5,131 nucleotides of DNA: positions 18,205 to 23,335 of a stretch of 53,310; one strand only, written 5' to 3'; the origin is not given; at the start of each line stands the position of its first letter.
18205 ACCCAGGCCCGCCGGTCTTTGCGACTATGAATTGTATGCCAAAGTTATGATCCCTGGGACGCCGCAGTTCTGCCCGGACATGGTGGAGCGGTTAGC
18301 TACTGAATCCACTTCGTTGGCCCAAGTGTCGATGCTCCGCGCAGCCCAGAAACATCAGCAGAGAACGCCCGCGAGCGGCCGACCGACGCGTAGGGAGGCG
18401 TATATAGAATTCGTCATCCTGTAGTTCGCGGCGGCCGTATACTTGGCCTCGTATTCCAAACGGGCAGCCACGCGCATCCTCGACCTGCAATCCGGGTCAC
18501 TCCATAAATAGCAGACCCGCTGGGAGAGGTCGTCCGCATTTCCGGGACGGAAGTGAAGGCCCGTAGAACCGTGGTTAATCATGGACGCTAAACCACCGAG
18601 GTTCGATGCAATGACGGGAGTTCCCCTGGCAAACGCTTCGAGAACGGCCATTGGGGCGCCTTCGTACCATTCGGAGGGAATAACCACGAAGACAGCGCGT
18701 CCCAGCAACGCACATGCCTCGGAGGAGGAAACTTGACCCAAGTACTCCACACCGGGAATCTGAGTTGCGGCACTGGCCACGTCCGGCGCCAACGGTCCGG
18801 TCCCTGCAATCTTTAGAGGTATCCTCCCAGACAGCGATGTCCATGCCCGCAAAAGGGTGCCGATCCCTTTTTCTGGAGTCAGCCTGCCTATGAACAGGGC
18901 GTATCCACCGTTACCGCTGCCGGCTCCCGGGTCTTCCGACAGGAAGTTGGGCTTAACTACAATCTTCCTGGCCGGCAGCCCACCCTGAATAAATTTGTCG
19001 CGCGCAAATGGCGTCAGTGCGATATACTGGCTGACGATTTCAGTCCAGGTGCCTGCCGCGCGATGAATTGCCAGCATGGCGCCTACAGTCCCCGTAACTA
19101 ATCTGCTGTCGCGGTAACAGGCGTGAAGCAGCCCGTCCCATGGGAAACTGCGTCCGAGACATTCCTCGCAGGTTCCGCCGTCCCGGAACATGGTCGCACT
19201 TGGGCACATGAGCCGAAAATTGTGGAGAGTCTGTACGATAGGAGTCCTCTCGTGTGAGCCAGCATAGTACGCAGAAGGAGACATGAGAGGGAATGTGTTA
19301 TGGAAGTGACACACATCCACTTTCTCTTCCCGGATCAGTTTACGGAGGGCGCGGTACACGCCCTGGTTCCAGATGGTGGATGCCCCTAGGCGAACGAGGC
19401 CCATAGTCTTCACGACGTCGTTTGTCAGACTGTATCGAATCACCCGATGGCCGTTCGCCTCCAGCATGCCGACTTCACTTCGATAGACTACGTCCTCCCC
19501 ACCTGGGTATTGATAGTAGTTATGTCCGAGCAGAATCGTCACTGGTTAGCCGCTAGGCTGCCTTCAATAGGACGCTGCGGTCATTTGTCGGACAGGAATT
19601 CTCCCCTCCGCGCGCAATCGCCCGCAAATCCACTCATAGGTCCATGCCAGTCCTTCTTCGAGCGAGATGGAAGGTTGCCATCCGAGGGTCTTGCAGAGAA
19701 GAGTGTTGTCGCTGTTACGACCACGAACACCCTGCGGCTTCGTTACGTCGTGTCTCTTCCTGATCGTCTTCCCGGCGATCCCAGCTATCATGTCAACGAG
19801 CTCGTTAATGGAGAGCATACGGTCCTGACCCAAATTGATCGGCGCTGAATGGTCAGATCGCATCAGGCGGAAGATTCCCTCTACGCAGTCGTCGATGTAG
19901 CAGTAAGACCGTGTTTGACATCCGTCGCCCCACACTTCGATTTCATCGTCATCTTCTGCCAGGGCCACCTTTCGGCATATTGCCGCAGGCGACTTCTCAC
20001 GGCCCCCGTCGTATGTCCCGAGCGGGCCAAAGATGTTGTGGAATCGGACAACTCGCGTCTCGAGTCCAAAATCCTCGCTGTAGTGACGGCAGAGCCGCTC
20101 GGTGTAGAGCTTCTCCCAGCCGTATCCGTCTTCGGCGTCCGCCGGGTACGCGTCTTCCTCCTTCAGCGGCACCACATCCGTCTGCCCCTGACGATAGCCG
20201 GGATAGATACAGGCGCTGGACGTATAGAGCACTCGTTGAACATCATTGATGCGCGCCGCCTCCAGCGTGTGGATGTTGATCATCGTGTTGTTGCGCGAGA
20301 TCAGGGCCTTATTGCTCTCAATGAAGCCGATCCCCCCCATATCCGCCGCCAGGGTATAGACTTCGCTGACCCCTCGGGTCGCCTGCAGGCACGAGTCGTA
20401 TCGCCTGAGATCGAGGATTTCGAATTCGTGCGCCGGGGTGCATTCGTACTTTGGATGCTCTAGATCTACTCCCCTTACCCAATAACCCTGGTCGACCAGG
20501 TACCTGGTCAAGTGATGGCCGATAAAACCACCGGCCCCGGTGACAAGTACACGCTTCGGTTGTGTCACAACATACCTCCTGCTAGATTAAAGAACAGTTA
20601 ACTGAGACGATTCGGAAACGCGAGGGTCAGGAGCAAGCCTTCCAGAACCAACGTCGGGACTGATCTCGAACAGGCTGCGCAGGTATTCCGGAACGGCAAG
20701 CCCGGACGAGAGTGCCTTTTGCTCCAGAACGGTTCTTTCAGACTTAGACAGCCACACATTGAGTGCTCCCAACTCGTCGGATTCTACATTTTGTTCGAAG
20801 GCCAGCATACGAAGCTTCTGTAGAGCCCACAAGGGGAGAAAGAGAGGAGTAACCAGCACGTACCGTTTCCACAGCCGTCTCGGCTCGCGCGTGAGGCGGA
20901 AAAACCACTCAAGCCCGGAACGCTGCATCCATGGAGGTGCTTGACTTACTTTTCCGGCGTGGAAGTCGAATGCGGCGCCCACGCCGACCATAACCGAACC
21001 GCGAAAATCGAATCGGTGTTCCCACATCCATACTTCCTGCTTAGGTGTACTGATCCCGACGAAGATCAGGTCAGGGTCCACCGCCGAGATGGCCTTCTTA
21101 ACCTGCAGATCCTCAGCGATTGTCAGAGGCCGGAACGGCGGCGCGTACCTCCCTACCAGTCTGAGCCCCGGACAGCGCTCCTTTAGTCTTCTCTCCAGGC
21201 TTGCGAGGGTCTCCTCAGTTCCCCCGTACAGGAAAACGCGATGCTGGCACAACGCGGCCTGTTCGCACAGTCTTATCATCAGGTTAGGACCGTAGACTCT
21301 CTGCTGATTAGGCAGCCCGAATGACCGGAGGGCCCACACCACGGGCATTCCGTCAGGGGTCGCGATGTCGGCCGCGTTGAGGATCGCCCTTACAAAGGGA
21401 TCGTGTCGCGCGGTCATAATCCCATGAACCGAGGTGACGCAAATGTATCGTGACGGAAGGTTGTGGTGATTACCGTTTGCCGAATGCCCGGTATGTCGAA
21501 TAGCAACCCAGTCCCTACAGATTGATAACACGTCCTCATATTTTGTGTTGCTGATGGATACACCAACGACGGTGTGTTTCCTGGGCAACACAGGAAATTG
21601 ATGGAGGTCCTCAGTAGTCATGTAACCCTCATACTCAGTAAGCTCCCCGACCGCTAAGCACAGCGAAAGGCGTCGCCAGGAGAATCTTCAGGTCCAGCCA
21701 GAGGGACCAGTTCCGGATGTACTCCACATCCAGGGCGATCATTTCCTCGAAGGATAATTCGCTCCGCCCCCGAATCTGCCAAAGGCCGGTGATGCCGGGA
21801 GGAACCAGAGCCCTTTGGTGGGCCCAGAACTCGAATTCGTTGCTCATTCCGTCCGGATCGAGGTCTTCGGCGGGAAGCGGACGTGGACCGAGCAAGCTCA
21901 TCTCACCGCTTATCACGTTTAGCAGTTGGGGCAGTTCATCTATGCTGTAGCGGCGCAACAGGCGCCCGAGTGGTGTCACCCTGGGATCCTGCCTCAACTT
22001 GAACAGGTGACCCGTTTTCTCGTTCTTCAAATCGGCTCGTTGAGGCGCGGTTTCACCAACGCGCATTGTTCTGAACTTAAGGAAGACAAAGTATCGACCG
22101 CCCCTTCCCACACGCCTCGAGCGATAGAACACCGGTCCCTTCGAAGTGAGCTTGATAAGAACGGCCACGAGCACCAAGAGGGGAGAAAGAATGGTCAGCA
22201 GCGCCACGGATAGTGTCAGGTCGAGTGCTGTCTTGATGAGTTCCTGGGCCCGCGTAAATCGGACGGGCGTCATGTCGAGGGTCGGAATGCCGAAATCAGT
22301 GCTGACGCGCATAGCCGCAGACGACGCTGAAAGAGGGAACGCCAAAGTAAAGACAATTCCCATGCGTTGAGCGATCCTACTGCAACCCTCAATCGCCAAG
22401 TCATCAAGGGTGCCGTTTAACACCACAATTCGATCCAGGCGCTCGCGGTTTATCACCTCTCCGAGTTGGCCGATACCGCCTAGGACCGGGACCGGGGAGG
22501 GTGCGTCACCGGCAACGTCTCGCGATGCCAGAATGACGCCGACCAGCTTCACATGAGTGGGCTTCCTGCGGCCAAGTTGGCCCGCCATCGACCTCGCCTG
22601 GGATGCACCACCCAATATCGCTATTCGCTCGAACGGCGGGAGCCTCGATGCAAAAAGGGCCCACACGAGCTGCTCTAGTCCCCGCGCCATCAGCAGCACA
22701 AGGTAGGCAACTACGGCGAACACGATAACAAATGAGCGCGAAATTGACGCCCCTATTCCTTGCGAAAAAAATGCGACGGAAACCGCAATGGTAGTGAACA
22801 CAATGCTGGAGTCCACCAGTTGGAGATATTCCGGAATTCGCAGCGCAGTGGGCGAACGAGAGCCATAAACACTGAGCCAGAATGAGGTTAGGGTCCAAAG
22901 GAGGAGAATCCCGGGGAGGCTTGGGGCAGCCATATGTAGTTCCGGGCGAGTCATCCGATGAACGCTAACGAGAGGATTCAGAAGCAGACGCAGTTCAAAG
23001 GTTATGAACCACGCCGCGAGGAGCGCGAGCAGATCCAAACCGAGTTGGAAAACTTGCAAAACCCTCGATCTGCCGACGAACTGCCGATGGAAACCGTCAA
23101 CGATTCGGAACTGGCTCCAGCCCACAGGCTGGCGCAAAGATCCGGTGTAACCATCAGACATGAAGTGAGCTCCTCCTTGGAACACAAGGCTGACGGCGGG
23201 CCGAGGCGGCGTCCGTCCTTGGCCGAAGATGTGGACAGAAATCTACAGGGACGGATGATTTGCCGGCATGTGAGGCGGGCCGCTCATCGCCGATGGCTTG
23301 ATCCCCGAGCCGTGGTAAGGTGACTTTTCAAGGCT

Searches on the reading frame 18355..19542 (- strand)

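Call 8: search_protein_families(library=ncbifam, proteins=[window:18355-19542:-], max_evalue=0.01)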
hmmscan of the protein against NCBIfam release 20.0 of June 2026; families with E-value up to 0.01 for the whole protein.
window:18355-19542:- (395 aa): 29 families (the best 25 are shown)
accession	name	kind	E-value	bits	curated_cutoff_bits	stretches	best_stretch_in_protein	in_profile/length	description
NF038229.1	Glyco4_Geo_Pelo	equivalog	3.3e-17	62.5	400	1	221-382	170-334/338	GPMC system family 4 glycosyltransferase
NF041876.1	EPS_EpsE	equivalog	7.3e-17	61.7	400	1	218-372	220-384/389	exopolysaccharide biosynthesis GT4 family glycosyltransferase EpsE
NF047684.1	TeichurnBiosyTuaC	equivalog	2.1e-15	56.5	550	1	216-382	223-387/391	teichuronic acid biosynthesis protein TuaC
TIGR03088.1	stp2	hypoth_equivalog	2.9e-15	56.2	409.05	1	216-382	198-371/374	TIGR03088 family PEP-CTERM/XrtA system glycosyltransferase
TIGR03999.1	thiol_BshA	equivalog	1.9e-13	50.1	273.7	1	246-383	235-372/375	N-acetyl-alpha-D-glucosaminyl L-malate synthase BshA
NF041010.1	glycosy_Agl16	equivalog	4.8e-13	48.7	575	1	168-357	132-325/352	glycosylation protein Agl16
TIGR04063.1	stp3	hypoth_equivalog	2.7e-12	46.3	442.05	1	296-384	307-395/397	TIGR04063 family PEP-CTERM/XrtA system glycosyltransferase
TIGR02149.1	glgA_Coryne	subfamily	4.9e-12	45.7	302.4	1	213-382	205-388/391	glycogen synthase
TIGR03449.1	mycothiol_MshA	equivalog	3.9e-10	39.2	462.5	1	216-382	224-401/406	D-inositol-3-phosphate glycosyltransferase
NF007396.0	PRK09922.1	equivalog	5.3e-10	38.7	385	1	216-368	186-347/361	lipopolysaccharide 1,6-galactosyltransferase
TIGR04348.1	TIGR04348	equivalog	7.9e-10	38.3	300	1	215-356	140-284/310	selenoneine biosynthesis selenosugar synthase SenB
TIGR04157.1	glyco_rSAM_CFB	subfamily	1.1e-09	37.8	400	1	216-371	231-396/406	TIGR04157 family glycosyltransferase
NF012028.0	PRK15484.1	subfamily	2.8e-09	36.5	618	1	216-352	197-347/380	lipopolysaccharide N-acetylglucosaminyltransferase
NF053787.1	GlcN_PG_synth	equivalog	5.3e-09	35.4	480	1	216-375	201-350/361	N-acetylglucosaminyl phosphatidylglycerol synthase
NF046085.1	XrtY_assoc_Gly1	equivalog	4.4e-08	32.4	400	1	216-372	213-372/387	XrtY-associated glycosyltransferase XYAG1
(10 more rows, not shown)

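Call 9: search_protein_families(library=pfam, proteins=[window:18355-19542:-], max_evalue=0.01)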
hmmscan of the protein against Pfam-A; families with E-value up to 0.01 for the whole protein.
window:18355-19542:- (395 aa): 6 families
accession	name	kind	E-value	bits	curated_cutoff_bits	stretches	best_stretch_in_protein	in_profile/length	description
PF00534.26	Glycos_transf_1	-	1.4e-27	96.7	26.4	1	214-361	17-170/172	Glycosyl transferases group 1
PF13692.12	Glyco_trans_1_4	-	9.6e-27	94.4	27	1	215-349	4-142/142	Glycosyl transferases group 1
PF13439.12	Glyco_transf_4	-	1.6e-09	38.4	28.5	1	52-200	50-165/170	Glycosyltransferase Family 4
PF13579.12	Glyco_trans_4_4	-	6.5e-09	36.8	29.7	1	62-199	59-157/158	Glycosyl transferase 4-like domain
PF13524.12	Glyco_trans_1_2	-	9.1e-07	29.4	25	1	230-373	5-138/144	Glycosyl transferase-like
PF20706.3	GT4-conflict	-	6.5e-05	22.5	26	1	275-325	274-323/385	Family 4 Glycosyltransferase in conflict systems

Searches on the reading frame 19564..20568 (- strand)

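Call 8: search_protein_families(library=ncbifam, proteins=[window:19564-20568:-], max_evalue=0.01)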
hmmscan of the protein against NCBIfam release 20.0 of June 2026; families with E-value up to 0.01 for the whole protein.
window:19564-20568:- (334 aa): 29 families (the best 25 are shown)
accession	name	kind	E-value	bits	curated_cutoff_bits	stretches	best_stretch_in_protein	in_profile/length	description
NF047922.1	GDPFucSynFcl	equivalog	1.1e-37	130.1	500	1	5-315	3-302/308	GDP-L-fucose synthase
TIGR04180.1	EDH_00030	hypoth_equivalog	3.5e-28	98.5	475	1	7-300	1-295/297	NAD-dependent 4,6-dehydratase LegB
TIGR01179.1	galE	equivalog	8.5e-20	70.8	262.3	1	6-314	1-325/332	UDP-glucose 4-epimerase GalE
TIGR01181.1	dTDP_gluc_dehyt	equivalog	8e-19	67.9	365.1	1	6-314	1-311/321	dTDP-glucose 4,6-dehydratase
TIGR03466.1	HpnA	hypoth_equivalog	9.3e-17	60.9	367.65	1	6-168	2-159/327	hopanoid-associated sugar epimerase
TIGR02197.1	heptose_epim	equivalog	1.3e-14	54.1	274.6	1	7-308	1-307/316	ADP-glyceromanno-heptose 6-epimerase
NF042422.1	oxyalk_red_OleD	equivalog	1.1e-11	44.7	580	1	6-182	2-171/329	2-alkyl-3-oxoalkanoate reductase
NF042423.1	oxyalk_red_Shew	equivalog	3.3e-10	39.5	580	1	3-183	7-178/331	2-alkyl-3-oxoalkanoate reductase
NF011728.1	PRK15181.1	equivalog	3.7e-10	39.3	760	1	3-234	14-247/348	Vi polysaccharide biosynthesis UDP-N-acetylglucosaminuronic acid C-4 epimerase TviC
NF008872.0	PRK11908.1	equivalog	7e-10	38.4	294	2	5-41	2-39/349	bifunctional UDP-4-keto-pentose/UDP-xylose synthase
NF005998.1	PRK08125.1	equivalog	5.5e-09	35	777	2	153-264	467-584/649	bifunctional UDP-4-amino-4-deoxy-L-arabinose formyltransferase/UDP-glucuronic acid oxidase ArnA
NF007490.0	PRK10084.1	subfamily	6.8e-08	31.9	649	1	145-314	163-334/361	dTDP-glucose 4,6-dehydratase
NF041293.1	G6PDh_Azf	equivalog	1.2e-07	31.5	400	1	6-179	4-182/252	NAD-dependent glucose-6-phosphate dehydrogenase Azf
TIGR01746.1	Thioester-redct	subfamily_domain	4.2e-07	29.5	213.35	0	101-182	119-198/371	thioester reductase domain-containing protein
NF043036.1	ErythonDh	equivalog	8.8e-07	28.4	325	1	6-179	2-179/321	D-erythronate dehydrogenase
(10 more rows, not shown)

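Call 9: search_protein_families(library=pfam, proteins=[window:19564-20568:-], max_evalue=0.01)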
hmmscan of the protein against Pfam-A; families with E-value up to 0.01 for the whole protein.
window:19564-20568:- (334 aa): 6 families
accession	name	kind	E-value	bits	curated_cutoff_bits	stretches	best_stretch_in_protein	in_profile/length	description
PF01370.27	Epimerase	-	9.6e-44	150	20.9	1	7-247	1-240/240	NAD dependent epimerase/dehydratase family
PF16363.11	GDP_Man_Dehyd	-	1.2e-26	94.4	27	1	8-308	1-330/332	GDP-mannose 4,6 dehydratase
PF01073.25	3Beta_HSD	-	2.3e-08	33.8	22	1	8-182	1-184/280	3-beta hydroxysteroid dehydrogenase/isomerase family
PF07993.18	NAD_binding_4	-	1.6e-06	27.9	20.1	1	95-181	113-209/258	Male sterility protein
PF13460.12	NAD_binding_10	-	8.8e-05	22.9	27.2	1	11-123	1-103/184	NAD(P)H-binding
PF02719.21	Polysacc_synt_2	-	9.4e-05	22.2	20.2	0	7-118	1-128/293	Polysaccharide biosynthesis protein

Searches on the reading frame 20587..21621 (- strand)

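Call 8: search_protein_families(library=ncbifam, proteins=[window:20587-21621:-], max_evalue=0.01)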
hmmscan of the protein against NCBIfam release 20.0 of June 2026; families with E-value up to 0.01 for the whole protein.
window:20587-21621:- (344 aa): 4 families
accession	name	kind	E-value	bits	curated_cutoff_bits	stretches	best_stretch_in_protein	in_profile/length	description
TIGR00696.1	wecG_tagA_cpsF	superfamily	3.8e-52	176.6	69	1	80-257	2-176/178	WecB/TagA/CpsF family glycosyltransferase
NF041872.1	EPS_EpsA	equivalog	3.1e-36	125.1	500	1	59-258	48-247/265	exopolysaccharide biosynthesis glycosyltransferase EpsA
NF041710.1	UDPacetylman_taseTarA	equivalog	5.3e-30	104.7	350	1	57-252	38-229/247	N-acetylglucosaminyldiphosphoundecaprenol N-acetyl-beta-D-mannosaminyltransferase TarA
NF002980.1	PRK03692.1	equivalog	3.6e-26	92.1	323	1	66-257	41-229/240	lipopolysaccharide N-acetylmannosaminouronosyltransferase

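Call 9: search_protein_families(library=pfam, proteins=[window:20587-21621:-], max_evalue=0.01)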
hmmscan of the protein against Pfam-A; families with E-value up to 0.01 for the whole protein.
window:20587-21621:- (344 aa): 2 families
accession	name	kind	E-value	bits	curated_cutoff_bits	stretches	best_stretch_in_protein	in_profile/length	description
PF03808.19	Glyco_tran_WecG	-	1.9e-59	200.7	27.4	1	84-254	1-168/168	Glycosyl transferase WecG/TagA/CpsF family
PF21983.2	NikA-like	-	0.00089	19.8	27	1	287-316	7-36/72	Mobilization protein NikA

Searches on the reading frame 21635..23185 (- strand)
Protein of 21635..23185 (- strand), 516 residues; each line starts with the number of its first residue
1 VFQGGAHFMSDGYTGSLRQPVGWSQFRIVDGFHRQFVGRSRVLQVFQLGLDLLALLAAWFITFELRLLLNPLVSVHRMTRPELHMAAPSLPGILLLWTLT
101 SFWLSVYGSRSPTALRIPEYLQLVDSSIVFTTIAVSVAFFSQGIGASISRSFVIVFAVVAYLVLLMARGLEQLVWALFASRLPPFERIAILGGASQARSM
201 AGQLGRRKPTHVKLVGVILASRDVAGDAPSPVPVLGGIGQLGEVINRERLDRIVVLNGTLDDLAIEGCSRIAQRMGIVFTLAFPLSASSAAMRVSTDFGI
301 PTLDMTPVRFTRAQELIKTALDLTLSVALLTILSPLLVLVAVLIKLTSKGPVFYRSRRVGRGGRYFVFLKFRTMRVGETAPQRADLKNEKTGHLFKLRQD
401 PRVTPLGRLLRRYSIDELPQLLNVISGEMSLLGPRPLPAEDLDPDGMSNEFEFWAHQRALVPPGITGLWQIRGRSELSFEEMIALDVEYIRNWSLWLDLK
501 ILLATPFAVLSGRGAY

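Call 8: search_protein_families(library=ncbifam, proteins=[window:21635-23185:-], max_evalue=0.01)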
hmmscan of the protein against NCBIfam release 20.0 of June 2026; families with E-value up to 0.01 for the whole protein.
window:21635-23185:- (516 aa): 10 families
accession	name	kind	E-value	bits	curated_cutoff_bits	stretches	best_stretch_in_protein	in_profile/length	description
TIGR03025.1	EPS_sugtrans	subfamily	6.8e-105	351.8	295.55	1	51-516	3-445/445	exopolysaccharide biosynthesis polyprenyl glycosylphosphotransferase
TIGR03023.1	WcaJ_sugtrans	equivalog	6.2e-87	292.8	410.75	1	72-516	24-453/453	undecaprenyl-phosphate glucose phosphotransferase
TIGR03022.1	WbaP_sugtrans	subfamily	2.7e-79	267.6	403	1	52-516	6-456/456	undecaprenyl-phosphate galactose phosphotransferase WbaP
NF041877.1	EPS_EpsZ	equivalog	4.9e-74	249.6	800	1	91-515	45-458/459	exopolysaccharide biosynthesis polyisoprenyl-phosphate hexose-1-phosphate transferase EpsZ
NF052601.1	undeca_RfbP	equivalog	2.3e-53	181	330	1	311-510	38-236/244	undecaprenyl-phosphate galactose phosphotransferase family protein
TIGR03013.1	EpsB_2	subfamily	7.5e-51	173.6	393.35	2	313-515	250-442/443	TIGR03013 family XrtA/PEP-CTERM system glycosyltransferase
NF007518.0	PRK10124.1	equivalog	7.7e-42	143.6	684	1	73-516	39-464/464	undecaprenyl-phosphate glucose phosphotransferase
NF050817.1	PolSacchBiosHfsE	equivalog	1.5e-39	136.1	750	1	181-509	138-459/467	polysaccharide biosynthesis protein HfsE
NF011751.0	PRK15204.1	equivalog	1.5e-39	135.9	907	1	311-516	273-476/476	undecaprenyl-phosphate galactose phosphotransferase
NF045514.1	glycotran_HepC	equivalog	4.6e-27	94.7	140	1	311-439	110-214/220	heterocyst development glycosyltransferase HepC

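Call 9: search_protein_families(library=pfam, proteins=[window:21635-23185:-], max_evalue=0.01)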
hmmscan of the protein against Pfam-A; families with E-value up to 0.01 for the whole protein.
window:21635-23185:- (516 aa): 2 families
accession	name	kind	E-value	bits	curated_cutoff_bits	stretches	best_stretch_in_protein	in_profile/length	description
PF02397.22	Bac_transf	-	1.5e-62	210.7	27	1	318-510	1-178/179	Bacterial sugar transferase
PF13727.12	CoA_binding_3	-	1.8e-07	31.8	25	1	120-254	18-146/175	CoA-binding domain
